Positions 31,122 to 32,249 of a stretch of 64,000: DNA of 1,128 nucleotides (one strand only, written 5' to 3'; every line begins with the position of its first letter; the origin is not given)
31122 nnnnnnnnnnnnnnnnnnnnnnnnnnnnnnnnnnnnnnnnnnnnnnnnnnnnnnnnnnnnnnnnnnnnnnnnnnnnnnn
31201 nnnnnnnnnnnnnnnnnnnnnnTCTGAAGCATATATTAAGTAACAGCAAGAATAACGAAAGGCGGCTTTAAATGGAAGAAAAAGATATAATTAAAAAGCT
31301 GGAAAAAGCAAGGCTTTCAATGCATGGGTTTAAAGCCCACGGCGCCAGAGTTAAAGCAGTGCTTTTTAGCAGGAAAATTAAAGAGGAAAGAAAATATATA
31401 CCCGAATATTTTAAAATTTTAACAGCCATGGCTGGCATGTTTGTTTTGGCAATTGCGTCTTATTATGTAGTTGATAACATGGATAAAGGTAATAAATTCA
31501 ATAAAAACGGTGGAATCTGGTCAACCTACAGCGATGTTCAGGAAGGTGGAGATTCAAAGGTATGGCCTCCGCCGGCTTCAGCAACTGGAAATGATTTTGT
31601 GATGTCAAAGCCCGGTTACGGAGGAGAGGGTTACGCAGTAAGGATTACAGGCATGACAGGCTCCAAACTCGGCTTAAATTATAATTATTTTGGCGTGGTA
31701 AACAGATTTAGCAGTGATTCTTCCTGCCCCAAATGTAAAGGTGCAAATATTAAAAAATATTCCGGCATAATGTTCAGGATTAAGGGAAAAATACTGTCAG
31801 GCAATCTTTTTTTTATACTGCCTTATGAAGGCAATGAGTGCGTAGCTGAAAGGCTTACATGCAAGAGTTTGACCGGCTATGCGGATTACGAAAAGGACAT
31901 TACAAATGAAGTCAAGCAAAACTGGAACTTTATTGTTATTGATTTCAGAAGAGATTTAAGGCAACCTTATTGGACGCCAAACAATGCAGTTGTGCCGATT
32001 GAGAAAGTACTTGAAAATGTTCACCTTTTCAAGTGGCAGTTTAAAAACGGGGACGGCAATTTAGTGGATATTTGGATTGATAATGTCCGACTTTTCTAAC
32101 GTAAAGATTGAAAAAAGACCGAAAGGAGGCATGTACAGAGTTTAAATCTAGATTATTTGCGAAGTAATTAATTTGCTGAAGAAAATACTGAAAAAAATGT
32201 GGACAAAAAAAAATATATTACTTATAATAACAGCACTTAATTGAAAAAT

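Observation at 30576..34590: ECF sigma plus membrane sensor with CBM-like ectodomain, upstream of a CBM-bearing glycoside hydrolase: a putative polysaccharide-sensing switch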

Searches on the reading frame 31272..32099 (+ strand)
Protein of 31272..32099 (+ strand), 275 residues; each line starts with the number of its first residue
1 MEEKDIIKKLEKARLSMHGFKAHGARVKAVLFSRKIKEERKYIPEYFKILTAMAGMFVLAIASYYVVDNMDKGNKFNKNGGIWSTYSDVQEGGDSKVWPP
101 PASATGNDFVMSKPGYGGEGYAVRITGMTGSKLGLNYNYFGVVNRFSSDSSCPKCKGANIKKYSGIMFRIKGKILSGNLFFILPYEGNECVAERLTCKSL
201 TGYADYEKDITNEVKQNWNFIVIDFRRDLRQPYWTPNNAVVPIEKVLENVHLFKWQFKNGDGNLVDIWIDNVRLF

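Call 3: search_protein_families(library=pfam, proteins=[window:31272-32099:+], max_evalue=0.1)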
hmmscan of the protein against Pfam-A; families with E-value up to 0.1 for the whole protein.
window:31272-32099:+ (275 aa): 1 family
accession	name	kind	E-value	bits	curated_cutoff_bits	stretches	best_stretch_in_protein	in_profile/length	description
PF23653.1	DUF7149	-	0.0076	16.2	27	1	203-259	180-238/239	Domain of unknown function (DUF7149)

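Call 7: find_homologous_proteins(query=window:31272-32099:+, max_evalue=0.001)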
Query window:31272-32099:+ (275 aa): 62 proteins with E <= 0.001 among 713 candidates.
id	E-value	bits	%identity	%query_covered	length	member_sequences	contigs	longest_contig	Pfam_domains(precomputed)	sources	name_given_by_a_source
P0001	7.4e-187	638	100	100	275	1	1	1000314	-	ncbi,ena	-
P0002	1.3e-142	493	76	100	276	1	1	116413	-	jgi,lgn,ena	-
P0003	1.7e-123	430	65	100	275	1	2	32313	-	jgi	jgi:hypothetical protein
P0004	3.2e-122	426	66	100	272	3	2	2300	-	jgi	jgi:hypothetical protein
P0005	9.8e-120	417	63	100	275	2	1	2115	-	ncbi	-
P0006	5.9e-119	415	61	100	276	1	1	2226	-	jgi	jgi:hypothetical protein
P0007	1.1e-118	414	61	100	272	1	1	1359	-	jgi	jgi:hypothetical protein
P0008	2.1e-118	413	63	100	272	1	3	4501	-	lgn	-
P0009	3.6e-117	409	61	100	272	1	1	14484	-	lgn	-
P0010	3.8e-117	409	62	100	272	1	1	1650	-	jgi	jgi:hypothetical protein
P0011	2.4e-116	406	63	100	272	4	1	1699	-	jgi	jgi:hypothetical protein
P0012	1.5e-114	400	60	100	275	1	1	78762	-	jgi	jgi:hypothetical protein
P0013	9.5e-113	395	60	100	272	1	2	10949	-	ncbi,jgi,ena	-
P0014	6.6e-110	385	59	100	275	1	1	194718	-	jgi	jgi:hypothetical protein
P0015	2.5e-105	370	58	99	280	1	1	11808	-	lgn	-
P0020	1.2e-100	355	55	100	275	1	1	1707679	-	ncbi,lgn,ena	-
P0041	8.7e-91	322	51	100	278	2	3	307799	-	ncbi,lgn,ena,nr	ncbi:MAG: hypothetical protein CVV21_05985 [Candidatus Goldiibacteriota bacterium HGW-Goldbacteria-1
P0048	7.5e-84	300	46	100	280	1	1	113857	-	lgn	-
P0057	1.5e-63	233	43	89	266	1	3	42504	-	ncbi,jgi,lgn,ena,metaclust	ncbi:MAG: hypothetical protein WCJ94_03105 [bacterium]|metaclust:\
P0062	1.1e-51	194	42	80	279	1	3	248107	-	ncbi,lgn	-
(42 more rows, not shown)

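Call 12: search_protein_families(library=ncbifam, proteins=[window:31272-32099:+], max_evalue=0.1)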
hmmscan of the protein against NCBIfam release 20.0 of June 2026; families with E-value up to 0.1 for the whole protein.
window:31272-32099:+ (275 aa): 0 families

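Call 13: find_encoding_contigs(protein=window:31272-32099:+, flank=10000, max_places=3)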
Protein window:31272-32099:+ (275 aa): no gene with exactly this product is on record in the collection.

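Call 14: find_encoding_contigs(protein=P0002, flank=6000, max_places=2)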
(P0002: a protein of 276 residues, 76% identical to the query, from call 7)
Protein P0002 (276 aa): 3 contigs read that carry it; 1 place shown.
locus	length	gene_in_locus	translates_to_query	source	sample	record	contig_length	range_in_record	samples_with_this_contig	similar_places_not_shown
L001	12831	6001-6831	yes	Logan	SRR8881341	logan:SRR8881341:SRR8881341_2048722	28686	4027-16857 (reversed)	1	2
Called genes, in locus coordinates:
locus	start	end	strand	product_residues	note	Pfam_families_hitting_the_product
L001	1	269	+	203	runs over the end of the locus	PF01121:CoaE, PF13238:AAA_18 (faint)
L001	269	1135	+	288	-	PF08668:HDOD, PF01966:HD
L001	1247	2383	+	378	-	PF01590:GAF, PF08668:HDOD (faint), PF13185:GAF_2, PF13492:GAF_3, PF13487:HD_5, PF01966:HD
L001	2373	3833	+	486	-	PF13185:GAF_2, PF13492:GAF_3 (faint), PF00990:GGDEF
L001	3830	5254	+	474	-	PF13185:GAF_2, PF00990:GGDEF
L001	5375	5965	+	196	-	PF04542:Sigma70_r2, PF08281:Sigma70_r4_2, PF04545:Sigma70_r4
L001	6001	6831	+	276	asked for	-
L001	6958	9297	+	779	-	-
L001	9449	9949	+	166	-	PF01862:PvlArgDC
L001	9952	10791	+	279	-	PF17284:Spermine_synt_N, PF01564:Spermine_synth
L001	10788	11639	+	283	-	PF00491:Arginase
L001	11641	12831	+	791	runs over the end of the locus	PF09586:YfhO (weak)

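Call 15: find_encoding_contigs(protein=P0020, flank=6000, max_places=2)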
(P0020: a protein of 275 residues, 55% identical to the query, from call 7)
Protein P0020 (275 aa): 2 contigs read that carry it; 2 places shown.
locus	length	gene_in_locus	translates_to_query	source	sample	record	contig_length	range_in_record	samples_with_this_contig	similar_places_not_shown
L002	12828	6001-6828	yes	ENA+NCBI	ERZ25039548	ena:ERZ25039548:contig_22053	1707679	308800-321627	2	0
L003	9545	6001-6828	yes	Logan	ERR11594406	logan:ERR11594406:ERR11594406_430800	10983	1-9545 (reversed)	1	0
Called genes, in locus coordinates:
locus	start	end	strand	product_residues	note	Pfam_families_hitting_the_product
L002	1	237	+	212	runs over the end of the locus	PF01121:CoaE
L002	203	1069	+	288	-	PF08668:HDOD, PF01966:HD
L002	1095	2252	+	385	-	PF13185:GAF_2, PF01590:GAF, PF13492:GAF_3, PF13487:HD_5, PF01966:HD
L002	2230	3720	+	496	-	PF01590:GAF (weak), PF13185:GAF_2, PF00990:GGDEF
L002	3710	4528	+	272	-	-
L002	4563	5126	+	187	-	PF00990:GGDEF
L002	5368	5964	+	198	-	PF04542:Sigma70_r2, PF04545:Sigma70_r4, PF08281:Sigma70_r4_2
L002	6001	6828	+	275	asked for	-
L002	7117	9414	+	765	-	PF13620:CarboxypepD_reg, PF13715:CarbopepD_reg_2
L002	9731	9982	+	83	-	-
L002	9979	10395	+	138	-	PF13470:PIN_3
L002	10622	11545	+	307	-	PF04184:ST7 (faint)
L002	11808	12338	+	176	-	PF01862:PvlArgDC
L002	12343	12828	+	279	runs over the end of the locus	PF17284:Spermine_synt_N, PF01564:Spermine_synth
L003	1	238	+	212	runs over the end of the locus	PF01121:CoaE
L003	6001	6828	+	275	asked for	-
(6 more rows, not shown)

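Call 16: find_encoding_contigs(protein=P0041, flank=6000, max_places=2)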
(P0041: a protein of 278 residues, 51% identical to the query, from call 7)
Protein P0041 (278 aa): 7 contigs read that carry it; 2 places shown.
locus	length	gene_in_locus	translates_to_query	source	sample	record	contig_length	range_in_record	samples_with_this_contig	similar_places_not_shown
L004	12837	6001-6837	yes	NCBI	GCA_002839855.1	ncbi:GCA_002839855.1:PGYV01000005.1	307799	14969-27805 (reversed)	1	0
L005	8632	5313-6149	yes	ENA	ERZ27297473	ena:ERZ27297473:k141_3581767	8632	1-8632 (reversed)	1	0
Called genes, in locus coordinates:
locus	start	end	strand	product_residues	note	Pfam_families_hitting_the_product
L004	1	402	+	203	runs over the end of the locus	PF01121:CoaE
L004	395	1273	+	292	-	PF08668:HDOD, PF01966:HD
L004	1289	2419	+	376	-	PF01590:GAF, PF13185:GAF_2, PF13492:GAF_3, PF13487:HD_5, PF01966:HD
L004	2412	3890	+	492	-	PF13185:GAF_2, PF01590:GAF (faint), PF13492:GAF_3 (weak), PF00990:GGDEF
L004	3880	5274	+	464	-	PF00990:GGDEF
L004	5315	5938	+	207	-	PF04542:Sigma70_r2, PF08281:Sigma70_r4_2, PF04545:Sigma70_r4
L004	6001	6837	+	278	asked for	-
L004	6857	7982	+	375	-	PF13620:CarboxypepD_reg, PF13715:CarbopepD_reg_2 (weak)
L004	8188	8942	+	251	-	-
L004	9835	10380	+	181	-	PF01862:PvlArgDC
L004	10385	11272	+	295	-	PF17284:Spermine_synt_N, PF01564:Spermine_synth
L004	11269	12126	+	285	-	PF00491:Arginase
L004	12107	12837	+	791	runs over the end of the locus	PF09586:YfhO (weak)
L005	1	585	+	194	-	?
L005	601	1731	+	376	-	PF01590:GAF, PF13185:GAF_2, PF13492:GAF_3, PF13487:HD_5, PF01966:HD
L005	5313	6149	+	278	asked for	-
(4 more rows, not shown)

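Call 17: find_encoding_contigs(protein=P0062, flank=6000, max_places=2)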
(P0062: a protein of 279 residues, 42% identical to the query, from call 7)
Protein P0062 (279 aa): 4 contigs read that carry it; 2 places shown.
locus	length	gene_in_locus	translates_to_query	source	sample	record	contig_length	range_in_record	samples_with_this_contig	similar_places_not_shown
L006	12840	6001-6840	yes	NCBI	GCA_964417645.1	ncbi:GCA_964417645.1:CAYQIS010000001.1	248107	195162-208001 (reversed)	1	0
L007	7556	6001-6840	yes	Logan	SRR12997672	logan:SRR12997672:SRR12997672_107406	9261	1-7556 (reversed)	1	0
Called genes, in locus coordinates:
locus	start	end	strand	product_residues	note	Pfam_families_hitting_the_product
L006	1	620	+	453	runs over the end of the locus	PF01523:PmbA_TldD_1st, PF19290:PmbA_TldD_2nd, PF19289:PmbA_TldD_3rd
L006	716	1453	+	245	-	-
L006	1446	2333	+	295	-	PF16811:TAtT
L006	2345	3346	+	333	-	PF03480:DctP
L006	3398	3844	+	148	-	PF04290:DctQ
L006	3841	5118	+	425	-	PF06808:DctM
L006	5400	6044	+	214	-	PF04542:Sigma70_r2, PF08281:Sigma70_r4_2, PF04545:Sigma70_r4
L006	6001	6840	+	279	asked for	-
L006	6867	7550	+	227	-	-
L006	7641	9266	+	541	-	PF00209:SNF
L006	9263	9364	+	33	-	-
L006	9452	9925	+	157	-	PF02577:BFN_dom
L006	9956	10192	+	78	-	PF09527:ATPase_gene1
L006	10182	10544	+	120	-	-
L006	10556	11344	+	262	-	PF00119:ATP-synt_A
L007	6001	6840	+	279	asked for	-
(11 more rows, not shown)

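Call 18: find_encoding_contigs(protein=P0057, flank=6000, max_places=2)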
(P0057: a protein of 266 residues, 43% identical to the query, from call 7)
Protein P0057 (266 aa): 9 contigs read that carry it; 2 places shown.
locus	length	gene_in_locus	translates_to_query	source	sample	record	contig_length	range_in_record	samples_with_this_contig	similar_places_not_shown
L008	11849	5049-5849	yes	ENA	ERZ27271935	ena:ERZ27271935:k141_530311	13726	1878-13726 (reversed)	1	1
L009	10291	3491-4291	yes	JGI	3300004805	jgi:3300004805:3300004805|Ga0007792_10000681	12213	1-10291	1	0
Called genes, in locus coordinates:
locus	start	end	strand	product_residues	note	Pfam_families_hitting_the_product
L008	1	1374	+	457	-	?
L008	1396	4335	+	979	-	PF12891:Glyco_hydro_44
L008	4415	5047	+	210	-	PF04542:Sigma70_r2, PF08281:Sigma70_r4_2, PF04545:Sigma70_r4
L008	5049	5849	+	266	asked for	-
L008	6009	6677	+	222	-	-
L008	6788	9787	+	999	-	PF00580:UvrD-helicase, PF13245:AAA_19, PF13604:AAA_30 (faint), PF01443:Viral_helicase1 (faint), PF13361:UvrD_C, PF13538:UvrD_C_2 (faint), PF12705:PDDEXK_1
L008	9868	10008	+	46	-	-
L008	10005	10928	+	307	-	PF00005:ABC_tran, PF13304:AAA_21 (weak)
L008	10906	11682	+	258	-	-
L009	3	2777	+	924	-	?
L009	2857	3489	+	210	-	PF04542:Sigma70_r2, PF08281:Sigma70_r4_2, PF04545:Sigma70_r4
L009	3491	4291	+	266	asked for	-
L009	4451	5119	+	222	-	-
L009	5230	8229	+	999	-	PF00580:UvrD-helicase, PF13245:AAA_19, PF13604:AAA_30 (faint), PF01443:Viral_helicase1 (faint), PF13361:UvrD_C, PF13538:UvrD_C_2 (faint), PF12705:PDDEXK_1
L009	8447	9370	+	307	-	PF00005:ABC_tran, PF13304:AAA_21 (weak)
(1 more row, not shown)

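Call 19: find_encoding_contigs(protein=P0048, flank=6000, max_places=2)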
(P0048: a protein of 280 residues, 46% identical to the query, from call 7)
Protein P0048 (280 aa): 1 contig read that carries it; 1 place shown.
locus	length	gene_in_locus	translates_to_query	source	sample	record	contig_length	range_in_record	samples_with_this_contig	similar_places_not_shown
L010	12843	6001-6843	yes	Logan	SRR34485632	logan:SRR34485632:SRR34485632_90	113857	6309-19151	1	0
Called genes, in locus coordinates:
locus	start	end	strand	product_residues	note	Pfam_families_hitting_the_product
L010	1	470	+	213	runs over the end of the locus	PF01121:CoaE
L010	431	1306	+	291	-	PF08668:HDOD, PF01966:HD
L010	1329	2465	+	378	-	PF01590:GAF, PF13185:GAF_2, PF13492:GAF_3, PF08668:HDOD (weak), PF13487:HD_5, PF01966:HD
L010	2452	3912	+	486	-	PF13185:GAF_2, PF01590:GAF (weak), PF13492:GAF_3 (weak), PF00990:GGDEF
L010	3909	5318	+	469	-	PF13185:GAF_2 (weak), PF13492:GAF_3 (weak), PF00990:GGDEF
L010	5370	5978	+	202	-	PF04542:Sigma70_r2, PF08281:Sigma70_r4_2, PF04545:Sigma70_r4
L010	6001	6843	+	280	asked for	-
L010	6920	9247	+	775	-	PF13620:CarboxypepD_reg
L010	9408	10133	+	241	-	PF01862:PvlArgDC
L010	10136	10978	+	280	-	PF17284:Spermine_synt_N, PF01564:Spermine_synth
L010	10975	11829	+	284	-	PF00491:Arginase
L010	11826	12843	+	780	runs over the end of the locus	-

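Call 23: predict_structure(alignment_id=A1)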
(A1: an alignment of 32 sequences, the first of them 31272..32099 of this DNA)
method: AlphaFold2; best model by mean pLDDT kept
length: 275 residues; sequences in the alignment: 32
mean_pLDDT: 81.2   pTM: 0.74
mean pLDDT of the five models: 81.2, 79.9, 77.1, 75.4, 74.0
residues with pLDDT >= 90: 162; 70-90: 50; 50-70: 15; < 50: 48
segments of 3 or more residues with pLDDT < 50: 1-3, 13-44, 53-62
pLDDT, mean of each block of 10 residues (from residue 1): 52 37 41 37 49 49 73 83 92 94 81 91 96 90 91 90 96 95 95 85 96 96 98 94 96 96 96 93
secondary structure, 60 per line:
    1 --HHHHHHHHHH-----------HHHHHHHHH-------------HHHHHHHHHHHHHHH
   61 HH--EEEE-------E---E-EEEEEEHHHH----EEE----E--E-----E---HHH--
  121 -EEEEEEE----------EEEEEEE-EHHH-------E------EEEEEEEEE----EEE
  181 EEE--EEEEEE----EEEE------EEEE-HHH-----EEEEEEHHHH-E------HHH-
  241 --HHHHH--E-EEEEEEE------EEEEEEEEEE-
elements in order: H3-12 H24-32 H46-62 E65-68 E82-87 H88-91 E96-98 E122-128 E139-145 E165-173 E178-183 E186-191 E196-199 E206-209 E219-224 H225-228 H243-247 E252-258 E265-274

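Call 32: search_solved_structures(query=A1, max_evalue=10, show_alignments=1)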
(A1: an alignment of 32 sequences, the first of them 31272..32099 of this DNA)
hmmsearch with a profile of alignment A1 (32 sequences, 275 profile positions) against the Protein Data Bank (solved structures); distinct sequences matched with E-value up to 10: 1.
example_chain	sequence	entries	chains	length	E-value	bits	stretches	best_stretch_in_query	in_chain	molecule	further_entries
7t87_C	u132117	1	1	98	1.9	10.8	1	82-131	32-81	Centyrin S17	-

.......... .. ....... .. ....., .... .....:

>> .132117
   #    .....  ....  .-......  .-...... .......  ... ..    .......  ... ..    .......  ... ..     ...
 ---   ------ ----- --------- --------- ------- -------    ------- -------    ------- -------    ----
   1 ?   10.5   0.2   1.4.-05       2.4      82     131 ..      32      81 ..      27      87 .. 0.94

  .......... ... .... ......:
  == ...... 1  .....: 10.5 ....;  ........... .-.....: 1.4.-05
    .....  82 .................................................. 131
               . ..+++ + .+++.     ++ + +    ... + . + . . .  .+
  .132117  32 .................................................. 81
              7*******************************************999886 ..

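Call 34: search_protein_families(library=pfam, alignment_id=A1, max_evalue=1)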
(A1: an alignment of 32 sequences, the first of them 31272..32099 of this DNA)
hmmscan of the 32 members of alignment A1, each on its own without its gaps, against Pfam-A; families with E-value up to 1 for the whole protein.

A. member 1, window:31272-32099:+ (275 aa): 1 family
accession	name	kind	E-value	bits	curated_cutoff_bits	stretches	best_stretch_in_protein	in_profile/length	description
PF23653.1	DUF7149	-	0.0076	16.2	27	1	203-259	180-238/239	Domain of unknown function (DUF7149)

B. families by the number of members that match (of 32 scanned): 13 families
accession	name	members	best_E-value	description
PF03425.19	CBM_11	2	0.0018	Carbohydrate binding domain (family 11)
PF24284.1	DUF7472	2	0.12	Family of unknown function (DUF7472)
PF23653.1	DUF7149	1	0.0076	Domain of unknown function (DUF7149)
PF10961.13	SelK_SelG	1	0.021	Selenoprotein SelK_SelG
PF18329.7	SGBP_B_XBD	1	0.04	Surface glycan-binding protein B xyloglucan binding domain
PF14651.12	Lipocalin_7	1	0.048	Lipocalin / cytosolic fatty-acid binding protein family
PF09384.15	UTP15_C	1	0.058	UTP15 C terminal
PF09920.14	DUF2150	1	0.08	Uncharacterized protein conserved in archaea (DUF2150)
PF22018.1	HP1454-like_middle_dom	1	0.1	LPP20 lipofamily protein, middle domain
PF18422.6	TNFR_16_TM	1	0.13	Tumor necrosis factor receptor member 16 trans-membrane domain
PF25592.1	DUF7937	1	0.17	Domain of unknown function (DUF7937)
PF05325.16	DUF730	1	0.18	Protein of unknown function (DUF730)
PF19752.4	DUF6239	1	0.18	Family of unknown function (DUF6239)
